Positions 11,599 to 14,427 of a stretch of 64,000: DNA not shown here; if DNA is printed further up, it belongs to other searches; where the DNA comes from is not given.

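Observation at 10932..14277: wHTH-STAND ATPase-TPR protein convergent with an MBL-fold hydrolase, directly upstream of the surface-protein genes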

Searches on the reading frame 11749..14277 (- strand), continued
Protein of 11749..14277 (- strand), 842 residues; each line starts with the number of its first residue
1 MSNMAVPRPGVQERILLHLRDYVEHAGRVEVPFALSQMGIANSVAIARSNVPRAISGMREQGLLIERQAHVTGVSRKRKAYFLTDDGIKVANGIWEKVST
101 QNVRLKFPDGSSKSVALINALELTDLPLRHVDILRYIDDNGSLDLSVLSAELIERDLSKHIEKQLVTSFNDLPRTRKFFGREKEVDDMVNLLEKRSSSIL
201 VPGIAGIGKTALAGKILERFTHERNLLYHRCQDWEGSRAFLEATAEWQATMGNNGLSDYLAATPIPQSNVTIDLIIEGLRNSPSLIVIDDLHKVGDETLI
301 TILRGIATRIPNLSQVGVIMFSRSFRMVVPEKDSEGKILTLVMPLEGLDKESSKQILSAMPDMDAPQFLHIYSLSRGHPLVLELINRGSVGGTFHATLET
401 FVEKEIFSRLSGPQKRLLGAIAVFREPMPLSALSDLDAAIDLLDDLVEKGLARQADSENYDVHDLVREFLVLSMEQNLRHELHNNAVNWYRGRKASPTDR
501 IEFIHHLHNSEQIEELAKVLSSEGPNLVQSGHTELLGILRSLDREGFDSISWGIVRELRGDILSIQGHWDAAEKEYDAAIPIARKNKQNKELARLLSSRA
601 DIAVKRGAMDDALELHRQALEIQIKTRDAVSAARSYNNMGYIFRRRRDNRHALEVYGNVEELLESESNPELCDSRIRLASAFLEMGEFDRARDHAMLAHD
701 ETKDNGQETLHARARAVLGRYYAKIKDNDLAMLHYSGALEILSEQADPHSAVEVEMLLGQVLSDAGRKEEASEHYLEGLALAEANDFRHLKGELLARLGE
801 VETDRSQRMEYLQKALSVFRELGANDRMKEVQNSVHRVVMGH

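Call 75: search_solved_structures(query=A1, max_evalue=0.01)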
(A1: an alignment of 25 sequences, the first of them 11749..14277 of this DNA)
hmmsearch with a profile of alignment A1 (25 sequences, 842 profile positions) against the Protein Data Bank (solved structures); distinct sequences matched with E-value up to 0.01: 42.
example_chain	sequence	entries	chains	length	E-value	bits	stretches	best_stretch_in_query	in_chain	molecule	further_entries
6mfv_A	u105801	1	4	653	4.2e-37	130.8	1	172-787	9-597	tetratricopeptide repeat sensor PH0952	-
8k60_I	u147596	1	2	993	4.3e-08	34.8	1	545-760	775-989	Regulatory protein AfsR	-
1w3b_A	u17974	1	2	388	4.3e-08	34.8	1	555-782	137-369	UDP-N-ACETYLGLUCOSAMINE--PEPTIDE N-ACETYLGLUCOSAMINYLTRANSFERASE 110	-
7yea_A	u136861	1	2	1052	4.4e-08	34.8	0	567-630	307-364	UDP-N-acetylglucosamine--peptide N-acetylglucosaminyltransferase 110 kDa subunit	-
6eou_A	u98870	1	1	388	4.8e-08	34.7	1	553-782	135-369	UDP-N-acetylglucosamine--peptide N-acetylglucosaminyltransferase 110 kDa subunit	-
7yeh_B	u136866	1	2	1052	5e-08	34.6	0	567-630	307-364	UDP-N-acetylglucosamine--peptide N-acetylglucosaminyltransferase 110 kDa subunit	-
7ntf_A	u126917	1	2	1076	9e-08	33.8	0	553-637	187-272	Isoform 1 of UDP-N-acetylglucosamine--peptide N-acetylglucosaminyltransferase 110 kDa subu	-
8jke_I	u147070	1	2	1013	1.5e-07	33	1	545-760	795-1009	Regulatory protein AfsR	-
7obi_A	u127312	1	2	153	3.6e-07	31.8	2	591-662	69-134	CTPR-rv4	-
5a6c_A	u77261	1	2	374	5.1e-07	31.3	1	574-751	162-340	G-PROTEIN-SIGNALING MODULATOR 2, AFADIN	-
6hc2_A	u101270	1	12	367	7.9e-07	30.7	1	574-750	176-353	G-protein-signaling modulator 2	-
3sf4_A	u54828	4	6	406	9.3e-07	30.4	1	574-752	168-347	G-protein-signaling modulator 2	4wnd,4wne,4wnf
4wng_A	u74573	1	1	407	9.3e-07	30.4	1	574-752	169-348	G-protein-signaling modulator 2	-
9y6s_6s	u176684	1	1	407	1.4e-06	29.8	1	588-785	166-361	Anaphase-promoting complex subunit 5 domain-containing protein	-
4jhr_A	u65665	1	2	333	2.6e-06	29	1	572-749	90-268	G-protein-signaling modulator 2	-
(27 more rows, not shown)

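Call 76: find_related_loci(query=window:11749-14277:-, collection=viral_contigs, flank=8000)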
Query window:11749-14277:- (842 aa) in viral_contigs; peptide patterns used: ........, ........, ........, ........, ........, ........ (x = any residue, [..] = any of these).
4 stretches matched a pattern, but none encodes a relative of the query by tblastn (E <= 1e-3).
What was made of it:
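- None was found in IMG/VR (call 76).
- Tried and rejected: The IMG/VR scan found no relative (call 76).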
